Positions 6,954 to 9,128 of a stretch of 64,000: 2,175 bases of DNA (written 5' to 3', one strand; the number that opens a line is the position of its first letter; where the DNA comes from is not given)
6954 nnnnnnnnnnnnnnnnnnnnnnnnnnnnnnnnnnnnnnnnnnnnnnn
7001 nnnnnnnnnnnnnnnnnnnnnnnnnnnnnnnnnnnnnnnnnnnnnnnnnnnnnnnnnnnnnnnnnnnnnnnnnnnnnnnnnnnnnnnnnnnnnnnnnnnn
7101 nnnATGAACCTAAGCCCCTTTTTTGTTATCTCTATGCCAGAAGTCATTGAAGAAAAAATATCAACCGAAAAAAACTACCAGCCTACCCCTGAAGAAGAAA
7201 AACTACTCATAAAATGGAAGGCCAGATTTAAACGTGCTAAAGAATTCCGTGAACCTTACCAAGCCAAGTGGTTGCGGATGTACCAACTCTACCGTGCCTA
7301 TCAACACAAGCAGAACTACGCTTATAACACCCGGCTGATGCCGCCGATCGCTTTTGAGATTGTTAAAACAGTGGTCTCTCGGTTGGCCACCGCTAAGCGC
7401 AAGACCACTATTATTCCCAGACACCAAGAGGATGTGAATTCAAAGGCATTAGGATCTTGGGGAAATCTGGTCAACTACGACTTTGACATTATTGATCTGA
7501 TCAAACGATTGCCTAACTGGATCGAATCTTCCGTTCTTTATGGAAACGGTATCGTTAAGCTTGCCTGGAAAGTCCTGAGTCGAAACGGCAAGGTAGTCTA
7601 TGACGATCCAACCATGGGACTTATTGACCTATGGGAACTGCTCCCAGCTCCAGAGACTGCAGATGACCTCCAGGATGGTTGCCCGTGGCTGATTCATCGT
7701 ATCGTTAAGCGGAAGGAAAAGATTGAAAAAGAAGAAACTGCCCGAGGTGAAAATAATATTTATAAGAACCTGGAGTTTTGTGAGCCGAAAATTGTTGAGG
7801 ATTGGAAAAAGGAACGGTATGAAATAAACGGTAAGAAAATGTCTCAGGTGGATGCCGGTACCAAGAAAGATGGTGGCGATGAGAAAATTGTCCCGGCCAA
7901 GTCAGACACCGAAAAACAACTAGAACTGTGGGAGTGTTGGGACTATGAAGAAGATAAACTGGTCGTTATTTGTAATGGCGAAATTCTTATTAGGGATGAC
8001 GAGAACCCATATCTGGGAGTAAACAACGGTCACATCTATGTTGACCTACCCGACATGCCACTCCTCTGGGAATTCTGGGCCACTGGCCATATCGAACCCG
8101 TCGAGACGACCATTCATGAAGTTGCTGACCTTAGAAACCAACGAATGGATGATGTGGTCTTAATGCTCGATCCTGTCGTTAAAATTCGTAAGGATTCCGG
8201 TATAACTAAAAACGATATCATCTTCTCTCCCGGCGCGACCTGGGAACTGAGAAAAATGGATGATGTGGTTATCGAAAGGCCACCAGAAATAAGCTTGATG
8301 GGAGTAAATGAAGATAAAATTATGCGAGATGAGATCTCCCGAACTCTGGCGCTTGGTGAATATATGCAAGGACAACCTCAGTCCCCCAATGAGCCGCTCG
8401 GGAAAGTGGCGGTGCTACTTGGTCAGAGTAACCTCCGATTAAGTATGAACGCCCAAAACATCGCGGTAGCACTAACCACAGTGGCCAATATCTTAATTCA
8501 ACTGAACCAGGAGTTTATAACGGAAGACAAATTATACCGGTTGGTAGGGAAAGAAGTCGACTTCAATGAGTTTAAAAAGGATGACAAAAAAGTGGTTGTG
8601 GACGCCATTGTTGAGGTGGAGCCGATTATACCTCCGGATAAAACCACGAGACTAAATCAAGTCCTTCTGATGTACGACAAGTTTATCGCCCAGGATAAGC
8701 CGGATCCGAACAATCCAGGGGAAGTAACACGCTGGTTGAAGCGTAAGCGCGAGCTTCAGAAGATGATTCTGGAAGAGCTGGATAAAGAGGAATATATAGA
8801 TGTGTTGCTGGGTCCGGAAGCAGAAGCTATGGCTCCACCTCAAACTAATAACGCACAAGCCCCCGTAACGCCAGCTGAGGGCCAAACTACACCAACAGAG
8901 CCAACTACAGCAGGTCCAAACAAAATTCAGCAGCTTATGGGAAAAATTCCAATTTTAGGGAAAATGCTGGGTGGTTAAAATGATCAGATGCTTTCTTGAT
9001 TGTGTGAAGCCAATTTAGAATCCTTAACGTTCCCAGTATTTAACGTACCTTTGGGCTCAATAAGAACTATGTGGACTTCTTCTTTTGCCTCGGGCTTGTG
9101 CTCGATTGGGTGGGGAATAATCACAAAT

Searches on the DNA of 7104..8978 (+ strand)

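Call 31: search_rna_families(source=L036, start=5740, end=6010, threshold=evalue, max_evalue=10, show_alignments=3)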
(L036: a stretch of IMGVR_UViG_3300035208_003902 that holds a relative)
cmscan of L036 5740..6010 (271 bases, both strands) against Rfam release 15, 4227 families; matches with E-value up to 10: 6.
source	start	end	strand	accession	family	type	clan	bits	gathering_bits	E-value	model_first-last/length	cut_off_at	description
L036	5917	6010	+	RF00397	SNORA14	Gene; snRNA; snoRNA; HACA-box;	-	16.3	36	0.91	1-121/135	3'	Small nucleolar RNA SNORA14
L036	5845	5912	+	RF01061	mir-548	Gene; miRNA;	-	16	90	2.1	18-67/84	no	mir-548 microRNA precursor family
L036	5740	5774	+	RF01770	rimP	Cis-reg; leader;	-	14.1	47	8.6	68-102/102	5'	Gammaprotebacteria rimP leader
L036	5935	5982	-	RF01172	sn2343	Gene; snRNA; snoRNA; CD-box;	-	12.9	60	3.9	1-78/78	no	Small nucleolar RNA sn2343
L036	5844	5974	+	RF02527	SSRC38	Gene; sRNA;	-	12.3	80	8.2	1-166/166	no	Streptococcus sRNA SSRC38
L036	5901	5952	+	RF01839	eeev_FSE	Cis-reg; frameshift_element;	-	12.2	80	7.4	1-73/73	no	eastern equine encephalitis ribosomal frameshift element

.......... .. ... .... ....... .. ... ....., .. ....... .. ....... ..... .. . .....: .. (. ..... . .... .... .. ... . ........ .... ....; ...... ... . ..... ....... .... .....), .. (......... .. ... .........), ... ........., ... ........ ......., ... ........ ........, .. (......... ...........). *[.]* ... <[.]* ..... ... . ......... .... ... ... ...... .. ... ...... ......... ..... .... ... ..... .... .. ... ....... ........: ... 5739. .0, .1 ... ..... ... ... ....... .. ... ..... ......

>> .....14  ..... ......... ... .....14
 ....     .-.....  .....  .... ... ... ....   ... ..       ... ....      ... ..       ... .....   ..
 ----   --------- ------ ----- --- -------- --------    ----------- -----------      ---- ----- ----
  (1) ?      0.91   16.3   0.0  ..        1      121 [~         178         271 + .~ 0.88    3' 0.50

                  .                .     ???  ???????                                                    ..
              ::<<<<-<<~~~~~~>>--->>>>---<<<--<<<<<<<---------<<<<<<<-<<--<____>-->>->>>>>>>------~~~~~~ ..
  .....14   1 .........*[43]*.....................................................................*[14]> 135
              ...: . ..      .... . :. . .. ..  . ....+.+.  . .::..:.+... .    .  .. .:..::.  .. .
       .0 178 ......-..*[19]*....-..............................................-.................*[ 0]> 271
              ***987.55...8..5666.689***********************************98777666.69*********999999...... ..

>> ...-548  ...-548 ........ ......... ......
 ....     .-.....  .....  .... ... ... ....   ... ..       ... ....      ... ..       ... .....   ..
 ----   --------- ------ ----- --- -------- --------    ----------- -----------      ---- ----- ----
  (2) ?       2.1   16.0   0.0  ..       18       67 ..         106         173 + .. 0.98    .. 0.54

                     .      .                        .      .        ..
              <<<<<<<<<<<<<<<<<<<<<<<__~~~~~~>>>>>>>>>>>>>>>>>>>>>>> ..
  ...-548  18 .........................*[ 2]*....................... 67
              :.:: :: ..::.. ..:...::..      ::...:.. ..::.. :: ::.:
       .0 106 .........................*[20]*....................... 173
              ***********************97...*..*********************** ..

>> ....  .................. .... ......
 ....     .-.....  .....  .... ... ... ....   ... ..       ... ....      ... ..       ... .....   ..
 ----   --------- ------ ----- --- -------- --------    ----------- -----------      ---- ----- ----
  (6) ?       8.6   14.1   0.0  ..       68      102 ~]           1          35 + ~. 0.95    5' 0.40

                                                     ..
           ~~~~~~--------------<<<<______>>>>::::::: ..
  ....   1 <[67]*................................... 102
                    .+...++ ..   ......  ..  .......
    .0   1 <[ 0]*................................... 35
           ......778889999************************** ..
